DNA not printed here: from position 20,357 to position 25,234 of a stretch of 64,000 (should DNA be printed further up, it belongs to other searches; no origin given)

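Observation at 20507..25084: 1525-aa fusion of a long-chain fatty-acid-CoA ligase, a roughly 700-aa unknown region and a C-terminal GNAT acyltransferase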

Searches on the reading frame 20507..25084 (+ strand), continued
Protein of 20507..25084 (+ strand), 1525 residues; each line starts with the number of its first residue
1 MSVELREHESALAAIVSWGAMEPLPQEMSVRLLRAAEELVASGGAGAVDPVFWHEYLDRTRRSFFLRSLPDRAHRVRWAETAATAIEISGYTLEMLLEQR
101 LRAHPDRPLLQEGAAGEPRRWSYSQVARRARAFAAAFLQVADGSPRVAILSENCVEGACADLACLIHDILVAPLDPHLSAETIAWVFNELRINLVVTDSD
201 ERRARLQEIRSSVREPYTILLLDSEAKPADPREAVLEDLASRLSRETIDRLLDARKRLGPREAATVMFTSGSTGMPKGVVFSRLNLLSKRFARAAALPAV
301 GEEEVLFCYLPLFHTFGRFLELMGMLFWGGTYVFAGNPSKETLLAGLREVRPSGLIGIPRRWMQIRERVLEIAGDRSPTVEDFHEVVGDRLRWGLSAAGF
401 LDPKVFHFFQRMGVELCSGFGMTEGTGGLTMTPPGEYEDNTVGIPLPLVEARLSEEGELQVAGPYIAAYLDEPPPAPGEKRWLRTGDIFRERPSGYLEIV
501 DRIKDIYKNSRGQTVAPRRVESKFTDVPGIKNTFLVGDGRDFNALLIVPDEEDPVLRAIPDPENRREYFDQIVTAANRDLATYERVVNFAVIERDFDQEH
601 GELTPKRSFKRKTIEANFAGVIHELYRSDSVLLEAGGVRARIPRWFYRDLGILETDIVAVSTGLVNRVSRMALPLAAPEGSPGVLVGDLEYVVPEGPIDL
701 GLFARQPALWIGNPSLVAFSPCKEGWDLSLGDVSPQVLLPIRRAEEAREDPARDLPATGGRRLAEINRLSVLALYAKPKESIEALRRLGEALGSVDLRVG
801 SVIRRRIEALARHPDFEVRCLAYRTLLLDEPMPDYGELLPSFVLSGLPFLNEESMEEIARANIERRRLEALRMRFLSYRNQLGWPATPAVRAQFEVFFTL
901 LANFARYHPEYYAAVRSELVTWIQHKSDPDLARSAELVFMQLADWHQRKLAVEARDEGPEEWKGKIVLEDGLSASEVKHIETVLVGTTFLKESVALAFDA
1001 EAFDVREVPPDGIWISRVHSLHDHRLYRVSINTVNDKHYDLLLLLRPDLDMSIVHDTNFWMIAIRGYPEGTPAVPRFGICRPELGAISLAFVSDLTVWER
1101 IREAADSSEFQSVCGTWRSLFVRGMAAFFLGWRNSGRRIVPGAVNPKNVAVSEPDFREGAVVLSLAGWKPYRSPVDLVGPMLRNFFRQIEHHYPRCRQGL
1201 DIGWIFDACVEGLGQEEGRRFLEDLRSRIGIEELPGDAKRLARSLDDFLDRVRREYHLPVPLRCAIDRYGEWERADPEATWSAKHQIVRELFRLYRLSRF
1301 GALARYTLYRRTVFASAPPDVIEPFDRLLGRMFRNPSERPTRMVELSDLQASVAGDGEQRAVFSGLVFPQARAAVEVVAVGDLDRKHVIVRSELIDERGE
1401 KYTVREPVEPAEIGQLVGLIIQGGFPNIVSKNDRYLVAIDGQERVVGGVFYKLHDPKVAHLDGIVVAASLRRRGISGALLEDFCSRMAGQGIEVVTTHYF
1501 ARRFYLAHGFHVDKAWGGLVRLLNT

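Call 16: find_encoding_contigs(protein=P0103, flank=8000, max_places=2)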
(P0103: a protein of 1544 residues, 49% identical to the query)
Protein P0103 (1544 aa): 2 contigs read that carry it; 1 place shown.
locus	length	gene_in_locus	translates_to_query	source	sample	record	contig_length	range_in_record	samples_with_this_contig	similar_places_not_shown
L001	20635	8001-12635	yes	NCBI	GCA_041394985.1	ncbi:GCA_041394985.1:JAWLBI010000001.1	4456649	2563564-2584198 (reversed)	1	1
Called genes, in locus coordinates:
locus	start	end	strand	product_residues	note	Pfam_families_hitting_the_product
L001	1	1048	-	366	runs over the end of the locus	PF00263:Secretin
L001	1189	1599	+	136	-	PF08915:tRNA-Thr_ED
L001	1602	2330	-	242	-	PF00753:Lactamase_B, PF23023:Anti-Pycsar_Apyc1, PF12706:Lactamase_B_2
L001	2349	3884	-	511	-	PF00691:OmpA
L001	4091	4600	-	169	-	PF02915:Rubrerythrin, PF07875:Coat_F (weak), PF09537:DUF2383 (faint), PF13668:Ferritin_2, PF22277:EncFtn-like (faint)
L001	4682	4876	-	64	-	PF12669:FeoB_associated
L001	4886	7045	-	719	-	PF00009:GTP_EFTU (weak), PF01926:MMR_HSR1, PF02421:FeoB_N, PF09439:SRPRB (weak), PF17910:FeoB_Cyto, PF07670:Gate, PF07664:FeoB_C, PF07670:Gate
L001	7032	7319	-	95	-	PF04023:FeoA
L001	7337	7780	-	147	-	PF01475:FUR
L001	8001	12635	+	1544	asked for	PF00501:AMP-binding, PF23562:AMP-binding_C_3, PF00583:Acetyltransf_1, PF13508:Acetyltransf_7 (weak), PF14542:Acetyltransf_CG (faint)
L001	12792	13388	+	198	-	PF13036:LpoB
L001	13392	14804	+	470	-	-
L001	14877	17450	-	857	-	PF04389:Peptidase_M28, PF00404:Dockerin_1 (weak)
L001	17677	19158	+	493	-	PF00578:AhpC-TSA, PF08534:Redoxin, PF00085:Thioredoxin, PF13098:Thioredoxin_2 (weak), PF13905:Thioredoxin_8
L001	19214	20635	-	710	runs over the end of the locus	PF09371:Tex_N, PF22706:Tex_central_region, PF16921:Tex_YqgF, PF14635:HHH_7, PF12836:HHH_3, PF17674:HHH_9, PF00575:S1, PF23459:S1_RRP5, +1 more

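Call 17: find_encoding_contigs(protein=P0056, flank=8000, max_places=2)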
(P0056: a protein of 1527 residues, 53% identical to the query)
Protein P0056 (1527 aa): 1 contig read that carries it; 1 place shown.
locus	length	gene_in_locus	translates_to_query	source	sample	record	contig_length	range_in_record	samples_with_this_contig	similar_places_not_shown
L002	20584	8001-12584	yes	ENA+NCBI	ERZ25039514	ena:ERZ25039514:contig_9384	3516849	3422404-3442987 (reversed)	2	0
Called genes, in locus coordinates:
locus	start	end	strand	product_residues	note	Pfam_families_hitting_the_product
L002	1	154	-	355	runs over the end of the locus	PF00512:HisKA, PF02518:HATPase_c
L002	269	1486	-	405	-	PF05201:GlutR_N, PF01488:Shikimate_DH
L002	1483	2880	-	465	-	PF00890:FAD_binding_2 (weak), PF01266:DAO, PF01593:Amino_oxidase, PF12831:FAD_oxidored (weak), PF13450:NAD_binding_8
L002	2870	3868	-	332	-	PF00762:Ferrochelatase, PF01903:CbiX (faint)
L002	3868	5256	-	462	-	PF04055:Radical_SAM, PF06969:HemN_C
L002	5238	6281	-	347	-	PF01208:URO-D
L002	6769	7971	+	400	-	PF03706:LPG_synthase_TM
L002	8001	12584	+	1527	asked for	PF00501:AMP-binding, PF23562:AMP-binding_C_3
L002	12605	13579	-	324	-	PF01963:TraB_PrgY_gumN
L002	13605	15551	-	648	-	PF26549:Tricorn_N (faint), PF07676:PD40 (faint), PF26550:Tricorn_2nd (weak), PF26550:Tricorn_2nd (weak), PF20434:BD-FAE, PF00326:Peptidase_S9, PF01738:DLH (weak), PF02129:Peptidase_S15, +4 more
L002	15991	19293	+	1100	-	-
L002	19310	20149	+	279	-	-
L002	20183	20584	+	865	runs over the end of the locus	PF01839:FG-GAP (weak), PF13517:FG-GAP_3 (weak)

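Call 18: find_encoding_contigs(protein=P0018, flank=8000, max_places=2)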
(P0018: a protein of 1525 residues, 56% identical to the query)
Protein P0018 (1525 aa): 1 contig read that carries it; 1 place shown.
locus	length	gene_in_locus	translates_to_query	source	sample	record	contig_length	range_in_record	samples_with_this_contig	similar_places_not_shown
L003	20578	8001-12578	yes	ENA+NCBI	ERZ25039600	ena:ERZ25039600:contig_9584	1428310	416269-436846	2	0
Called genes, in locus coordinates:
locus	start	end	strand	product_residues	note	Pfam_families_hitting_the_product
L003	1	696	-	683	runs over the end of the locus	PF00072:Response_reg, PF00939:Na_sulph_symp, PF03600:CitMHS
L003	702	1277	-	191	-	PF00571:CBS (faint)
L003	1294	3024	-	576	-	PF00512:HisKA (weak), PF02518:HATPase_c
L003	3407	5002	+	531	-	PF07504:FTP (faint), PF01447:Peptidase_M4, PF02868:Peptidase_M4_C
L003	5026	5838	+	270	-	-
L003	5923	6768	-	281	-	PF00132:Hexapep (faint)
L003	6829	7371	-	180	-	PF07719:TPR_2 (faint), PF12895:ANAPC3 (faint), PF13174:TPR_6 (faint), PF13181:TPR_8 (faint), PF14559:TPR_19, PF13371:TPR_9, PF13414:TPR_11, PF13432:TPR_16 (weak), +4 more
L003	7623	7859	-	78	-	PF09360:zf-CDGSH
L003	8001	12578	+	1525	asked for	PF00501:AMP-binding, PF23562:AMP-binding_C_3, PF00583:Acetyltransf_1 (weak)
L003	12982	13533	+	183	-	-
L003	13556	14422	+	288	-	-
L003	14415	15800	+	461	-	PF01966:HD (weak)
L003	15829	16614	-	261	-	PF02653:BPD_transp_2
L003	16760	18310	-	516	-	PF00005:ABC_tran, PF13304:AAA_21 (faint), PF00005:ABC_tran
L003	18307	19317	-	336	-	PF02653:BPD_transp_2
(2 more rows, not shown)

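Call 21: find_encoding_contigs(protein=P0009, flank=8000, max_places=2)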
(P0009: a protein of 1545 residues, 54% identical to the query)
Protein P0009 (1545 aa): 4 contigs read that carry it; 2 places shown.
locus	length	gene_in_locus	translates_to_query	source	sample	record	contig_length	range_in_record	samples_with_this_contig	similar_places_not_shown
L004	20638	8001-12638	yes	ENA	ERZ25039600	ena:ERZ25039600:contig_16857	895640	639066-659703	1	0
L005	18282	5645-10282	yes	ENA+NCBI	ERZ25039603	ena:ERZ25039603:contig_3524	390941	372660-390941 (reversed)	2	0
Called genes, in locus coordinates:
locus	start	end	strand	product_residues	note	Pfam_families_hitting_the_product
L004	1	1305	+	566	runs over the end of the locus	-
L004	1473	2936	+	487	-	PF02321:OEP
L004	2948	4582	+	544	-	PF25990:Beta-barrel_YknX, PF26002:Beta-barrel_AprE (weak), PF25954:Beta-barrel_RND_2 (weak), PF25967:RND-MFP_C (weak), PF25989:YknX_C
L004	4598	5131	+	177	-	PF00005:ABC_tran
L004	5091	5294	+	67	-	-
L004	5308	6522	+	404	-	PF12704:MacB_PCD, PF02687:FtsX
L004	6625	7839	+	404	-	PF00375:SDF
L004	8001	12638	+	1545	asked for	PF00501:AMP-binding, PF23562:AMP-binding_C_3, PF00583:Acetyltransf_1 (weak)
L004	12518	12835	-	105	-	-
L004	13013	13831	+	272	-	PF00497:SBP_bac_3, PF10613:Lig_chan-Glu_bd (faint)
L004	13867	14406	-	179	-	PF22741:PTP-NADK, PF22785:Tc-R-P (faint)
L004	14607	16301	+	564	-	PF01019:G_glu_transpept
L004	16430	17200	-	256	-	PF02633:Creatininase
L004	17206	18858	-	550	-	PF00155:Aminotran_1_2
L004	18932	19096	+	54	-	-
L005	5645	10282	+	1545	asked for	PF00501:AMP-binding, PF23562:AMP-binding_C_3, PF00583:Acetyltransf_1 (weak)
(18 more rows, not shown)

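Call 52: search_protein_families(library=pfam, proteins=[L002:6769-7971:+], max_evalue=0.01)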
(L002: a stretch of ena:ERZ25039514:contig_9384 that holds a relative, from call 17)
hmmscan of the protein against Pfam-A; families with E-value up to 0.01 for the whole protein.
L002:6769-7971:+ (400 aa): 2 families
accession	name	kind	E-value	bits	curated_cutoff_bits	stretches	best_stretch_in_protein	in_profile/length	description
PF03706.18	LPG_synthase_TM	-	3.4e-24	86.3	33.4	2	8-236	2-236/302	Lysylphosphatidylglycerol synthase TM region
PF12911.12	OppC_N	-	0.0001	22.5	23.9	1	196-227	5-36/53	N-terminal TM domain of oligopeptide transport permease C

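Call 71: search_protein_families(library=padloc, proteins=[window:20507-25084:+], max_evalue=0.01)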
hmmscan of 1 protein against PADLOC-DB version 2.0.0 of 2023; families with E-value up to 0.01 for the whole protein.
window:20507-25084:+ (1525 aa): 0 families
